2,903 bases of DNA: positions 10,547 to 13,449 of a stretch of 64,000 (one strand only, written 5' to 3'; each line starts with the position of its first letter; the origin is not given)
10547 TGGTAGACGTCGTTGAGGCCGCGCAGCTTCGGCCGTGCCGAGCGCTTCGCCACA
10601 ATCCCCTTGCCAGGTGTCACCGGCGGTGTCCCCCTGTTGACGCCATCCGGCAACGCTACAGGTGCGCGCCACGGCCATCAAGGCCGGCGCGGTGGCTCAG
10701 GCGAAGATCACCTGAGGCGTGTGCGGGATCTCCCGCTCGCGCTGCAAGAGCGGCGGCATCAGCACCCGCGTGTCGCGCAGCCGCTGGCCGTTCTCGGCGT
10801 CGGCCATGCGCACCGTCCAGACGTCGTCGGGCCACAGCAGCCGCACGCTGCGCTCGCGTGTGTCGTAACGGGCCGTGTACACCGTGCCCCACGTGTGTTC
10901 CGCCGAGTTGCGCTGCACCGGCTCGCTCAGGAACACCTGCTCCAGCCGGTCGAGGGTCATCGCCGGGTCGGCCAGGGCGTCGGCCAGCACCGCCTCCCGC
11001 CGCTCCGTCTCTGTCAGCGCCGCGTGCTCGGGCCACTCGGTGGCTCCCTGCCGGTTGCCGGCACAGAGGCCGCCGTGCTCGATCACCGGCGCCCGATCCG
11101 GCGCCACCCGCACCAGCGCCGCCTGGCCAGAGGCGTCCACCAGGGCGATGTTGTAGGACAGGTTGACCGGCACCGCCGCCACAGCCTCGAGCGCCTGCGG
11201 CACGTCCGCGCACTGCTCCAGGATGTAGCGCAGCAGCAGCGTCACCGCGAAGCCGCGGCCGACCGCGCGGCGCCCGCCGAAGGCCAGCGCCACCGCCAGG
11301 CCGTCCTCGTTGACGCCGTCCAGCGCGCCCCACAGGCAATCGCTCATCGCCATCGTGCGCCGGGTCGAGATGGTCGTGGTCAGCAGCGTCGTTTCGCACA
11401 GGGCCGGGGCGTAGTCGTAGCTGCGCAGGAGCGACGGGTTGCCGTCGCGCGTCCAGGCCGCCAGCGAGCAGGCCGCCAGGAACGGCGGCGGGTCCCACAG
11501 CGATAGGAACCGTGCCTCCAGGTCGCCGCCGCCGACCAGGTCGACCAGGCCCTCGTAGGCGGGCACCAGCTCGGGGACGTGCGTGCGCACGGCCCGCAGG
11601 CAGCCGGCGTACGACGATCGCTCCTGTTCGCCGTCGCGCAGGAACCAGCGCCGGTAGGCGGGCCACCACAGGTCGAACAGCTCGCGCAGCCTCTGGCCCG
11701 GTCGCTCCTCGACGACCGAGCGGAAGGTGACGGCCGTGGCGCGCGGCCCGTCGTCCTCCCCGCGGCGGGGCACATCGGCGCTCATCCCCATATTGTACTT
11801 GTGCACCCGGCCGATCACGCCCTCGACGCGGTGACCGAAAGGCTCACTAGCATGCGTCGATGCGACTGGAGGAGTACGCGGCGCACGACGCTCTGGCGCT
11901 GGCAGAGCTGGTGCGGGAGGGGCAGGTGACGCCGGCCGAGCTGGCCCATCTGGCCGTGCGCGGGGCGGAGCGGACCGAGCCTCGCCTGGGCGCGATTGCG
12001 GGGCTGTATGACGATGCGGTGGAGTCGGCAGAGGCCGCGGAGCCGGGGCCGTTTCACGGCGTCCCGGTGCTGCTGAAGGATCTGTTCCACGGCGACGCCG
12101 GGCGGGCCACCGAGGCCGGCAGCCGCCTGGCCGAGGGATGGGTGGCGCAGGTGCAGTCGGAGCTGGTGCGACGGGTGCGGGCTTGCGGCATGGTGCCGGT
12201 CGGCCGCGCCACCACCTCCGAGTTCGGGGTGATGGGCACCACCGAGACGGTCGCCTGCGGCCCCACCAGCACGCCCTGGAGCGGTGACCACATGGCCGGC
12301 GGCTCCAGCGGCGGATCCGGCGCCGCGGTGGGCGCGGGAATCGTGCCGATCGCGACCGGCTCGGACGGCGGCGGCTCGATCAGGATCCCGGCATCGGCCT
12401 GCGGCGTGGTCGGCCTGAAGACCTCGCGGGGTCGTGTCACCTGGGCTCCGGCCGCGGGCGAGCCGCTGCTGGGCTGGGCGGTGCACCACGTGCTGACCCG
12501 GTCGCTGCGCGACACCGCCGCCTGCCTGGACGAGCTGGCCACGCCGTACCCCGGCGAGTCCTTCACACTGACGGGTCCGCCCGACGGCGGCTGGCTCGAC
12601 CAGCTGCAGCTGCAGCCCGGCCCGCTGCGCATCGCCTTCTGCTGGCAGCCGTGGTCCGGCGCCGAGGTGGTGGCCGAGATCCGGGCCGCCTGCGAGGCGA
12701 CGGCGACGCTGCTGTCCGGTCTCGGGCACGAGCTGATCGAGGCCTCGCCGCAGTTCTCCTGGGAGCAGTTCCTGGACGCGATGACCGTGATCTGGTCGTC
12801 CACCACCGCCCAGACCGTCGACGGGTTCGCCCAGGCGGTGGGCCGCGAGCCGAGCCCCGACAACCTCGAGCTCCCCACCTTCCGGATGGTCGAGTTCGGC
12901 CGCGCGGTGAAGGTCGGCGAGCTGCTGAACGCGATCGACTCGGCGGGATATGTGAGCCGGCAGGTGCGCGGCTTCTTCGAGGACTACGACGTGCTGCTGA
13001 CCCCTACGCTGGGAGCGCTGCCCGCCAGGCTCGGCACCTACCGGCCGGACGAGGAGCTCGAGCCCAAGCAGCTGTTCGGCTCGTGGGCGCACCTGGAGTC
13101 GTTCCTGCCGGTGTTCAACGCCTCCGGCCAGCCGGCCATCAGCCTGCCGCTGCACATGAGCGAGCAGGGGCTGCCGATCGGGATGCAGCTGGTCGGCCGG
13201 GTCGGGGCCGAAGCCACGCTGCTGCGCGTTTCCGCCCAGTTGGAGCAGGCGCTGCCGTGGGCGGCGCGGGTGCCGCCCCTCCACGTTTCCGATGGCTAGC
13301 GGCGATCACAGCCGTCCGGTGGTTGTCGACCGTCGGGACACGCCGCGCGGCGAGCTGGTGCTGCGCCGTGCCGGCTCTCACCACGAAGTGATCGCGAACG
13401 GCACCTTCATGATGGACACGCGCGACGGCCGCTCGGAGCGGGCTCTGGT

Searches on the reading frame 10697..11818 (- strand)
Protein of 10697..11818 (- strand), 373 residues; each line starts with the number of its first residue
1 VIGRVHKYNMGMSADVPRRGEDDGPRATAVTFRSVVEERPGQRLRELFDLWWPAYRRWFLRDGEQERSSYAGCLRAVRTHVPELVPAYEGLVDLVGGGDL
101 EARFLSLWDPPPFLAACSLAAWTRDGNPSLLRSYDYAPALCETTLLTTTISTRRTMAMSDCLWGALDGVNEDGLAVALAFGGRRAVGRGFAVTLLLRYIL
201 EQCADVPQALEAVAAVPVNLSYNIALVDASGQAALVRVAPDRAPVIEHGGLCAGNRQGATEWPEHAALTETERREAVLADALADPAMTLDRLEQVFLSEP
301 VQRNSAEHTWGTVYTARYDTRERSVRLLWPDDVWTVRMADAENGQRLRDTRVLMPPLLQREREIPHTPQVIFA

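Call 72: search_protein_families(library=pfam, proteins=[window:10697-11818:-], max_evalue=0.00001)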
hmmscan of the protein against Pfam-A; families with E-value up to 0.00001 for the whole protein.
window:10697-11818:- (373 aa): 1 family
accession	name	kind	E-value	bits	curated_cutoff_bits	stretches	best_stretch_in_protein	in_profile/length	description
PF03417.21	AAT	-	1.1e-22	81.3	23.2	1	122-331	1-222/225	Acyl-coenzyme A:6-aminopenicillanic acid acyl-transferase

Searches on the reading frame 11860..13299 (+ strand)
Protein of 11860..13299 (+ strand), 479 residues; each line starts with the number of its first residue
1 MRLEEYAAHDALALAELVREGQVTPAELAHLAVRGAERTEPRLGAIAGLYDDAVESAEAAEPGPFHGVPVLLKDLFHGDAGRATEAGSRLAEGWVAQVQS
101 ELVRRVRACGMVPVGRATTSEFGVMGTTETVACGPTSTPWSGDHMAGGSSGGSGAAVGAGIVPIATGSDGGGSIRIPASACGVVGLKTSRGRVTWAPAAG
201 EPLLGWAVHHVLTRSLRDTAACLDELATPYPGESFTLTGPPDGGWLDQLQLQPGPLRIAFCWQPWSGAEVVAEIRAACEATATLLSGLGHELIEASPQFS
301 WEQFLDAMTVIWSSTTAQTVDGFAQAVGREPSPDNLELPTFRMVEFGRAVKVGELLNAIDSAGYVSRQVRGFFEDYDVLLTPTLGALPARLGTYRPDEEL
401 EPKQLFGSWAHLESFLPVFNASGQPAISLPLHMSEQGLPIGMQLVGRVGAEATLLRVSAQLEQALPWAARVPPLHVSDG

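Call 72: search_protein_families(library=pfam, proteins=[window:11860-13299:+], max_evalue=0.00001)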
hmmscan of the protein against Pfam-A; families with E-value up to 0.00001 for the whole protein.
window:11860-13299:+ (479 aa): 1 family
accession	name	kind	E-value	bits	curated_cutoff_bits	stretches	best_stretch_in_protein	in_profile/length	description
PF01425.27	Amidase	-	4.1e-82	277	27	1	37-455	11-445/445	Amidase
